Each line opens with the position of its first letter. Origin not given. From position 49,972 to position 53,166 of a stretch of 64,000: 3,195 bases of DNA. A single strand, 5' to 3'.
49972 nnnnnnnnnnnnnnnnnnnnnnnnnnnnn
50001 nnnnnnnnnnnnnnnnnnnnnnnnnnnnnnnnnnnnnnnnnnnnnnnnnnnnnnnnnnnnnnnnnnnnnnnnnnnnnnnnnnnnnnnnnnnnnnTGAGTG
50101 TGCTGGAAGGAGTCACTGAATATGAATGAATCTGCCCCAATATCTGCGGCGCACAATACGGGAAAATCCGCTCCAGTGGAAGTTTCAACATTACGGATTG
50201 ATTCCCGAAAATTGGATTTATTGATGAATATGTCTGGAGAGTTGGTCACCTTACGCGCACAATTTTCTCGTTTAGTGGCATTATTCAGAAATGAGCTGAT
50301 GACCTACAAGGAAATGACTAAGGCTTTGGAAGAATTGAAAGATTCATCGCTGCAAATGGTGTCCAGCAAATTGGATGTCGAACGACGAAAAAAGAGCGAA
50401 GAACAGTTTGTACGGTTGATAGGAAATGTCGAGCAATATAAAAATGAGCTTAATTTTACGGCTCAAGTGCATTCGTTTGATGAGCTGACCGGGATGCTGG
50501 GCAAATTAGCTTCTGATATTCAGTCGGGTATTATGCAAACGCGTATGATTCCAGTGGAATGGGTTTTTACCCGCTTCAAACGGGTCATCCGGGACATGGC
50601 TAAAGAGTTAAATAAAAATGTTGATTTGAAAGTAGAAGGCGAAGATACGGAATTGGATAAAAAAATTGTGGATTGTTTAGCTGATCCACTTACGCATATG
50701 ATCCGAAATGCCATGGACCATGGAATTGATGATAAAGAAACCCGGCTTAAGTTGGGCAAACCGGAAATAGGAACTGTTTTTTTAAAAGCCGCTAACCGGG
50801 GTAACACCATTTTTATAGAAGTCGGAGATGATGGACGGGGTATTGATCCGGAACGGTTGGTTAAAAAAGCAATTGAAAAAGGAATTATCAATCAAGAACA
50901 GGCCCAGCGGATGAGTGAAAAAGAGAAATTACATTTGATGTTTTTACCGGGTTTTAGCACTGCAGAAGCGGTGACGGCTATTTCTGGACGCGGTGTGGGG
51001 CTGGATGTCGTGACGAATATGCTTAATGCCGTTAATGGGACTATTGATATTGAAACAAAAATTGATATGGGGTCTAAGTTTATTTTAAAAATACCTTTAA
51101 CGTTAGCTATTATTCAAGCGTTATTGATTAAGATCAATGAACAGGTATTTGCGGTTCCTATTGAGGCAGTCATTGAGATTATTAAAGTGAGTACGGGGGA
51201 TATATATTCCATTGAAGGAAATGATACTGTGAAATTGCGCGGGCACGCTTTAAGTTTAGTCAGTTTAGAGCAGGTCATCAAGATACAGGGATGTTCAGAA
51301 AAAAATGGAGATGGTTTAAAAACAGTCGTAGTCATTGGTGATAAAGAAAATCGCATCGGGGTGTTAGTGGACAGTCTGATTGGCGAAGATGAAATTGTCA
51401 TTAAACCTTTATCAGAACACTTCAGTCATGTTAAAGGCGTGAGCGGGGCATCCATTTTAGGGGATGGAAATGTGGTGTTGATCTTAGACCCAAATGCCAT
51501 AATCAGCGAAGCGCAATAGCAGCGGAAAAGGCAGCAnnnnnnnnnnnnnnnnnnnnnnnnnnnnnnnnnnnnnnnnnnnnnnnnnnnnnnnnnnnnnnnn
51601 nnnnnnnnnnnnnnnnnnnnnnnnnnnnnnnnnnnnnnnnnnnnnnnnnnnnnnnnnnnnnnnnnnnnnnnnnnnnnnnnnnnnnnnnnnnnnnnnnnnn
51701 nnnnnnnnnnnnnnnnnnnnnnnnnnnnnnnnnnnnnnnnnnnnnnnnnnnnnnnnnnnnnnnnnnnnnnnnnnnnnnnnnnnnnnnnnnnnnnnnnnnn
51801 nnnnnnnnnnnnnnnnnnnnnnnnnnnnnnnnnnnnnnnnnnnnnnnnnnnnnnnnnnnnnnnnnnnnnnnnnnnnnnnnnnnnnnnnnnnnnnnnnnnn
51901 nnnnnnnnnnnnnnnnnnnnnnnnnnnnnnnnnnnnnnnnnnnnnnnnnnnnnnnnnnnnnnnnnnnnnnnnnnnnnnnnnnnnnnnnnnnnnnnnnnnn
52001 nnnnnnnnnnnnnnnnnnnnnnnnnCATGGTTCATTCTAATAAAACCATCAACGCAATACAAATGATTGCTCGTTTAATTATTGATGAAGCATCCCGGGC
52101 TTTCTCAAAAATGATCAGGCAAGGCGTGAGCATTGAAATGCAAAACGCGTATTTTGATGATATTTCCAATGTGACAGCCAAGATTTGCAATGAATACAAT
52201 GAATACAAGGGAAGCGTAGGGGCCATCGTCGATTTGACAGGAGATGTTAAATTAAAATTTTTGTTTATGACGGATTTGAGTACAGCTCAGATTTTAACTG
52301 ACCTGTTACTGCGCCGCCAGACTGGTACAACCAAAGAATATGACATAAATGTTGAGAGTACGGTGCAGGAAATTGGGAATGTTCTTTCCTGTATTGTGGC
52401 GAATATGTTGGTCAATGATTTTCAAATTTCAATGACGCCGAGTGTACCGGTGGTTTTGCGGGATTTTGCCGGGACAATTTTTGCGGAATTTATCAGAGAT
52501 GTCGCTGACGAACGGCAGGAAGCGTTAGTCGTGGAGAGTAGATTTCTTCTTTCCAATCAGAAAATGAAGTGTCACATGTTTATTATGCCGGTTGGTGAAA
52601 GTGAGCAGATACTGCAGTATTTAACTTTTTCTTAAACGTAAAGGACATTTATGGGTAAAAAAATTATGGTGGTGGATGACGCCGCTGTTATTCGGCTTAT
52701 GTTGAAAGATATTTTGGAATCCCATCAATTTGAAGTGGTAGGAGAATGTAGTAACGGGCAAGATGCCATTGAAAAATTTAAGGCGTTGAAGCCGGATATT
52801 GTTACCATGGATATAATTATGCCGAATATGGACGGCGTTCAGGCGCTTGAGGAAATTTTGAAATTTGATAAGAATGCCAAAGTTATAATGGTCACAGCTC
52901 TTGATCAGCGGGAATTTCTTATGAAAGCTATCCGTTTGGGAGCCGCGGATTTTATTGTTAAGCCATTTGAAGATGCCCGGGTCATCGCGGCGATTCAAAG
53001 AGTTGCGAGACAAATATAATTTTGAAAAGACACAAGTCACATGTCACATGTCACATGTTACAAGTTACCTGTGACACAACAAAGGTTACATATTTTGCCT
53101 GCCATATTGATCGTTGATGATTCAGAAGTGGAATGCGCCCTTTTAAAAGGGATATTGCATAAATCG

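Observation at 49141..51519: CheA split into an HPt-HPt gene and a separate P3-P4-P5 kinase gene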

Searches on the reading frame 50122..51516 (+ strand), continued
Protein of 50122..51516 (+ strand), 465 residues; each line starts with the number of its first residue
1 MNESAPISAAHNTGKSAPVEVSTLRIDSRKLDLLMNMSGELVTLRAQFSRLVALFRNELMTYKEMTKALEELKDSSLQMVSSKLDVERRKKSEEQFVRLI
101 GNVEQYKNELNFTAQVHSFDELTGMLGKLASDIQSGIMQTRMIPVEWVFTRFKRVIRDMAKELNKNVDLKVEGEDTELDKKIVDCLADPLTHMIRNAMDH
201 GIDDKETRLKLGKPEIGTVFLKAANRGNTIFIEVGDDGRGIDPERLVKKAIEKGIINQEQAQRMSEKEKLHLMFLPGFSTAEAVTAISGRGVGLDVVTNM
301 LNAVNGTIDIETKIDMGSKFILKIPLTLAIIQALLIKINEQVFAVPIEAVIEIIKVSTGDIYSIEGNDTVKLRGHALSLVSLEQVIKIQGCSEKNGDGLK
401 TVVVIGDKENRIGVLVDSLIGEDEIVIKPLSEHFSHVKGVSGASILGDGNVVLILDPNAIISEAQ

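Call 29: search_protein_families(library=pfam, proteins=[L005:3441-6386:+, L007:3522-6386:+, L011:3516-6383:+, L013:3669-6383:+, L016:3642-6398:+, L022:3717-6197:+, L029:3690-6245:+, P0016, L066:389-1705:+, L035:4914-6218:+], max_evalue=0.01)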
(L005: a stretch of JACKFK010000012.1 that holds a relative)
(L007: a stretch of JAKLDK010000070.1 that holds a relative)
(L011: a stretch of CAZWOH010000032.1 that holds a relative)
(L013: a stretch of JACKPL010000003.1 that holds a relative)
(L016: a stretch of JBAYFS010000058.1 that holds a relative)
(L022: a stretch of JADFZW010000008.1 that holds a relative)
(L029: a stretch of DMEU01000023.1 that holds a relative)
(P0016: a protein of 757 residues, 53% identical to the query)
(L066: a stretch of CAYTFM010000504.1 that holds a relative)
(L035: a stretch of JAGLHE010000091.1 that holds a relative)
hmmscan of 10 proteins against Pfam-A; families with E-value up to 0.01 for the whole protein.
L005:3441-6386:+ (982 aa): 5 families
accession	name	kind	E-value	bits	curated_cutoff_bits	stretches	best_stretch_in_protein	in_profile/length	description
PF01627.28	Hpt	-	4.1e-32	110.7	24.6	2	13-115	3-82/84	Hpt domain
PF01584.24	CheW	-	8.2e-26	90.7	23.5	1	850-980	1-136/138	CheW-like domain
PF02518.31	HATPase_c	-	8.8e-16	58.8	26.4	1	706-845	4-110/111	Histidine kinase-, DNA gyrase B-, and HSP90-like ATPase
PF02895.20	H-kinase_dim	-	3e-10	40.9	23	1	529-657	2-67/68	Signal transducing histidine kinase, homodimeric domain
PF07194.16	P2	-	1.1e-08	35.5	23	1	397-466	2-71/81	P2 response regulator binding domain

L007:3522-6386:+ (955 aa): 5 families
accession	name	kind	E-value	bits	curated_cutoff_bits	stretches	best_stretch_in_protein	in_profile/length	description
PF01627.28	Hpt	-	5e-33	113.6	24.6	2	9-113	1-82/84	Hpt domain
PF01584.24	CheW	-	1.1e-23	83.8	23.5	1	823-952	1-135/138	CheW-like domain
PF02518.31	HATPase_c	-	2.3e-16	60.6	26.4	1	679-818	4-110/111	Histidine kinase-, DNA gyrase B-, and HSP90-like ATPase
PF02895.20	H-kinase_dim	-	7.7e-12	45.9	23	1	501-562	2-61/68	Signal transducing histidine kinase, homodimeric domain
PF07194.16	P2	-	0.00014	22.3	23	1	356-422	2-68/81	P2 response regulator binding domain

L011:3516-6383:+ (956 aa): 5 families
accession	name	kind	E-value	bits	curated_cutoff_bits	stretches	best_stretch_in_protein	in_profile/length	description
PF01627.28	Hpt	-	3.1e-31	107.9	24.6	2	15-110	1-73/84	Hpt domain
PF01584.24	CheW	-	1.6e-27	96.3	23.5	1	824-954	1-136/138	CheW-like domain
PF02518.31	HATPase_c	-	2.4e-16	60.6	26.4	1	680-819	4-110/111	Histidine kinase-, DNA gyrase B-, and HSP90-like ATPase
PF02895.20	H-kinase_dim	-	1.4e-11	45.1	23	1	502-550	2-52/68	Signal transducing histidine kinase, homodimeric domain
PF07194.16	P2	-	8.9e-06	26.1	23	1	357-428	1-70/81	P2 response regulator binding domain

L013:3669-6383:+ (905 aa): 6 families
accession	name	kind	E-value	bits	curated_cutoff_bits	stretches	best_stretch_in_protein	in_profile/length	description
PF01627.28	Hpt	-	1.1e-32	112.5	24.6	2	15-110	1-73/84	Hpt domain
PF01584.24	CheW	-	8.2e-27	94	23.5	1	773-903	1-136/138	CheW-like domain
PF02518.31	HATPase_c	-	2.6e-18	66.9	26.4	1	629-768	4-110/111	Histidine kinase-, DNA gyrase B-, and HSP90-like ATPase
PF02895.20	H-kinase_dim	-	3e-13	50.5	23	1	452-503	2-37/68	Signal transducing histidine kinase, homodimeric domain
PF07194.16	P2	-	1.6e-07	31.7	23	1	316-395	2-80/81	P2 response regulator binding domain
PF24617.1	POF1B_HlH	-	0.0038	18.1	27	0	266-328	16-79/84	POF1B helix-loop-helix domain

L016:3642-6398:+ (919 aa): 6 families
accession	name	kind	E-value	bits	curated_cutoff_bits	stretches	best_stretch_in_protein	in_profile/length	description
PF01627.28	Hpt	-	1.6e-29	102.4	24.6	2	17-117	2-79/84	Hpt domain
PF01584.24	CheW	-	6.6e-26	91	23.5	1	787-915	2-136/138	CheW-like domain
PF02518.31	HATPase_c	-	3.9e-20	72.8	26.4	1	642-781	4-110/111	Histidine kinase-, DNA gyrase B-, and HSP90-like ATPase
PF02895.20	H-kinase_dim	-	8.3e-15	55.4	23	1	468-529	2-65/68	Signal transducing histidine kinase, homodimeric domain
PF07194.16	P2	-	1.2e-07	32.1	23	1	340-412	2-73/81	P2 response regulator binding domain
PF16326.10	ABC_tran_CTD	-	0.0041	17.7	32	0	534-588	4-58/69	ABC transporter C-terminal domain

L022:3717-6197:+ (827 aa): 5 families
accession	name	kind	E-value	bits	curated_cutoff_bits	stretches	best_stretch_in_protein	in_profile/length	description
PF01627.28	Hpt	-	6.2e-26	90.9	24.6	2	19-123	1-82/84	Hpt domain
PF01584.24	CheW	-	3.3e-23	82.3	23.5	1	696-826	1-136/138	CheW-like domain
PF02518.31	HATPase_c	-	4e-15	56.7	26.4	1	552-691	4-110/111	Histidine kinase-, DNA gyrase B-, and HSP90-like ATPase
PF02895.20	H-kinase_dim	-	1.2e-13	51.7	23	1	432-504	2-68/68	Signal transducing histidine kinase, homodimeric domain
PF07194.16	P2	-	8.8e-09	35.8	23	1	310-389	2-80/81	P2 response regulator binding domain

L029:3690-6245:+ (852 aa): 6 families
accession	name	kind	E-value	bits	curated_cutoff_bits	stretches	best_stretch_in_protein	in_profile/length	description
PF01627.28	Hpt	-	1.3e-29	102.7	24.6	2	167-252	2-76/84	Hpt domain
PF01584.24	CheW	-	3.1e-25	88.8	23.5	1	721-851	1-136/138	CheW-like domain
PF02518.31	HATPase_c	-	2.8e-19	70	26.4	1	577-716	4-110/111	Histidine kinase-, DNA gyrase B-, and HSP90-like ATPase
PF02895.20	H-kinase_dim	-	1.4e-13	51.5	23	1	446-528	2-67/68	Signal transducing histidine kinase, homodimeric domain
PF07194.16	P2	-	2.5e-06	27.9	23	1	315-393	1-77/81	P2 response regulator binding domain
PF13581.12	HATPase_c_2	-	0.0016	18.9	27.4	1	582-699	39-114/127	Histidine kinase-like ATPase domain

P0016 (757 aa): 5 families
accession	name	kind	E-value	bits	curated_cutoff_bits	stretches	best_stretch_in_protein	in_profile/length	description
PF01584.24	CheW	-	2.7e-29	102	23.5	1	625-756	1-137/138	CheW-like domain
PF01627.28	Hpt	-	1.5e-28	99.3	24.6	2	13-117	2-83/84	Hpt domain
PF02518.31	HATPase_c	-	1.4e-19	71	26.4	1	481-620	4-110/111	Histidine kinase-, DNA gyrase B-, and HSP90-like ATPase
PF02895.20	H-kinase_dim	-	1.4e-17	64.3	23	1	357-433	2-68/68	Signal transducing histidine kinase, homodimeric domain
PF10925.13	DUF2680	-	0.005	17.4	25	0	538-560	22-44/57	Protein of unknown function (DUF2680)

L066:389-1705:+ (439 aa): 1 family
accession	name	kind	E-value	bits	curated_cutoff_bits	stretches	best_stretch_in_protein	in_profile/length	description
PF01627.28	Hpt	-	5.5e-31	107.1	24.6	2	19-118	1-82/84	Hpt domain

L035:4914-6218:+ (435 aa): 3 families
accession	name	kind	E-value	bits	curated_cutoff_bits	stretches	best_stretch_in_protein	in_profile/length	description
PF01584.24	CheW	-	4.4e-27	94.8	23.5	1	303-433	1-136/138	CheW-like domain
PF02895.20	H-kinase_dim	-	5e-11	43.3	23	1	38-111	3-68/68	Signal transducing histidine kinase, homodimeric domain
PF02518.31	HATPase_c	-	3e-09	37.7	26.4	1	160-298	5-110/111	Histidine kinase-, DNA gyrase B-, and HSP90-like ATPase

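Call 50: find_related_loci(query=A2, collection=metagenome_contigs, flank=3500)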
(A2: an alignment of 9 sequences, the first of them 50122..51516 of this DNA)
Query A2 (465 aa) in metagenome_contigs; peptide patterns used: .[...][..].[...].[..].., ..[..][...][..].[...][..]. (x = any residue, [..] = any of these).
343 stretches matched a pattern; 211 encode a relative of the query (tblastn E <= 1e-3); the best 80 are kept; 80 distinct loci.
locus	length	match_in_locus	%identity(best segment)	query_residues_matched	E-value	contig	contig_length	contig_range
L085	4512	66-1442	56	15-465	3e-172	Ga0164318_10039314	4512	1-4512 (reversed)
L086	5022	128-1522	53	8-465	2e-163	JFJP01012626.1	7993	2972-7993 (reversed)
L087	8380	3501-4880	56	17-465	4e-162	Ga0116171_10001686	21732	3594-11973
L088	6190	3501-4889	55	8-464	3e-160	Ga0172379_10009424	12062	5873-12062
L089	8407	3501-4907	52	1-465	1e-159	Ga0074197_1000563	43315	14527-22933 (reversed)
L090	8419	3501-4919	54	3-465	5e-158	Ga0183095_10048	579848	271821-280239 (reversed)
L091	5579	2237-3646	53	6-464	1e-157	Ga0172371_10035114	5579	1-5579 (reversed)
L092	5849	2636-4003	54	19-465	4e-156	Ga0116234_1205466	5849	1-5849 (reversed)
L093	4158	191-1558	54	19-465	9e-159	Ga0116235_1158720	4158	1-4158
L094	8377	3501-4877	56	19-465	7e-153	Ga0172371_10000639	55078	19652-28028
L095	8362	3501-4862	52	16-461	6e-153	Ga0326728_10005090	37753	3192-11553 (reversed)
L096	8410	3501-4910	51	1-464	1e-152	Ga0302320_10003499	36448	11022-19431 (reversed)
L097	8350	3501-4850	51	17-461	9e-146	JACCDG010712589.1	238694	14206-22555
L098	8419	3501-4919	49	2-461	1e-140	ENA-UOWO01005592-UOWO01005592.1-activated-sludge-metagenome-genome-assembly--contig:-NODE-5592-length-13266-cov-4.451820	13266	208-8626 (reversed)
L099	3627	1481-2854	51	22-465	3e-139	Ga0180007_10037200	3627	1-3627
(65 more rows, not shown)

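Call 56: find_encoding_contigs(protein=P0029, flank=6000, max_places=2)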
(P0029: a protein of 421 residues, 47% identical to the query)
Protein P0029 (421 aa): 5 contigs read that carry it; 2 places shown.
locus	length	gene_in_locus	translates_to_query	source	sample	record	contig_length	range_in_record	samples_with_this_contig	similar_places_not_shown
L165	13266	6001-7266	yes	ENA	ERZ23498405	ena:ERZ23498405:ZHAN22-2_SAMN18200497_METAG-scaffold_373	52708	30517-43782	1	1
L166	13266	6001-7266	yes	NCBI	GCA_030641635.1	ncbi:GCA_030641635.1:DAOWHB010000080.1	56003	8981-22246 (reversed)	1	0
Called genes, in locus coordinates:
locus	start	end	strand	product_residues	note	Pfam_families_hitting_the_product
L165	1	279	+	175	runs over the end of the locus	-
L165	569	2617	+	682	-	PF13682:CZB, PF00672:HAMP, PF00015:MCPsignal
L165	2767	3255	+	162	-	PF01584:CheW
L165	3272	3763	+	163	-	PF01584:CheW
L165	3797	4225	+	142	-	PF07238:PilZ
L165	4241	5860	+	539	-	PF00672:HAMP (weak), PF00015:MCPsignal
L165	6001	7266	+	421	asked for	PF02895:H-kinase_dim, PF02518:HATPase_c, PF01584:CheW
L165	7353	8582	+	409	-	-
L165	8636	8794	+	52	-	PF05201:GlutR_N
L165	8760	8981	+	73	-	-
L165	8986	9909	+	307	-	PF01545:Cation_efflux, PF16916:ZT_dimer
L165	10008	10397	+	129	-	PF00072:Response_reg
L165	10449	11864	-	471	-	-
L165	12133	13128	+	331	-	PF13431:TPR_17 (faint), PF07719:TPR_2 (faint), PF12895:ANAPC3 (faint), PF13174:TPR_6 (faint), PF13371:TPR_9 (weak), PF13424:TPR_12, PF13414:TPR_11 (weak), PF00515:TPR_1, +6 more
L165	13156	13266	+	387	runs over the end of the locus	-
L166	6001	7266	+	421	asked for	PF02895:H-kinase_dim, PF02518:HATPase_c, PF01584:CheW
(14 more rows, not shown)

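Call 57: find_encoding_contigs(protein=P0016, flank=6000, max_places=1)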
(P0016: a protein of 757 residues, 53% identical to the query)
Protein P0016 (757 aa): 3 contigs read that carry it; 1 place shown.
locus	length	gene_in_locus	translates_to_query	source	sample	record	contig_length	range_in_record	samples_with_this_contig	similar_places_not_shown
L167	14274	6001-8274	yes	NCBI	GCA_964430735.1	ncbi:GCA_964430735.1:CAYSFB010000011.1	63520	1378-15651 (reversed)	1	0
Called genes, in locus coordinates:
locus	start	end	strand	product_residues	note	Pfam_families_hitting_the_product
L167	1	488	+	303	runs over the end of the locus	PF01584:CheW, PF00072:Response_reg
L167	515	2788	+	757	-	PF00672:HAMP, PF00015:MCPsignal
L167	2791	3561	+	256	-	-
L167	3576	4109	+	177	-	PF01584:CheW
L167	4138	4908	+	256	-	PF03705:CheR_N, PF01739:CheR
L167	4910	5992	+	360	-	PF00072:Response_reg, PF01339:CheB_methylest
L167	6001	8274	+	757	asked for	PF01627:Hpt, PF02895:H-kinase_dim, PF02518:HATPase_c, PF01584:CheW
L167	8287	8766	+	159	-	PF03975:CheD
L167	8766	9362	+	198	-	PF04509:CheC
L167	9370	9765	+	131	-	PF00072:Response_reg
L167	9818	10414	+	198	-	PF00072:Response_reg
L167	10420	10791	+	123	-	PF00072:Response_reg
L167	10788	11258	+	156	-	PF13690:CheX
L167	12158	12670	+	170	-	PF13690:CheX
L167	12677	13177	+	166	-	-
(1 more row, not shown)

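Call 61: search_protein_families(library=pfam, proteins=[L165:7353-8579:+], max_evalue=0.001)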
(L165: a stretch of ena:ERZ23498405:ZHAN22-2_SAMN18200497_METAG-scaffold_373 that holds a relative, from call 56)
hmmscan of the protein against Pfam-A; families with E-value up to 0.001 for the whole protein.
L165:7353-8579:+ (409 aa): 1 family
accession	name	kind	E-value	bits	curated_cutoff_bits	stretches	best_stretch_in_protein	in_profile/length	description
PF07661.19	MORN_2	-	2.9e-47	153.5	29.6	2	200-221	1-22/22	MORN repeat variant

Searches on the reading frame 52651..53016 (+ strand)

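Call 4: search_protein_families(library=pfam, proteins=[window:52651-53016:+], max_evalue=0.01)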
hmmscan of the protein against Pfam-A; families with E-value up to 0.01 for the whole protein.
window:52651-53016:+ (122 aa): 2 families
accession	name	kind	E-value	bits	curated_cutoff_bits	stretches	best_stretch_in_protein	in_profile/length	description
PF00072.30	Response_reg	-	1.5e-30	106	30.2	1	5-116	1-111/111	Response regulator receiver domain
PF02310.24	B12-binding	-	6.9e-05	23.1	32.1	1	17-110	19-117/121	B12 binding domain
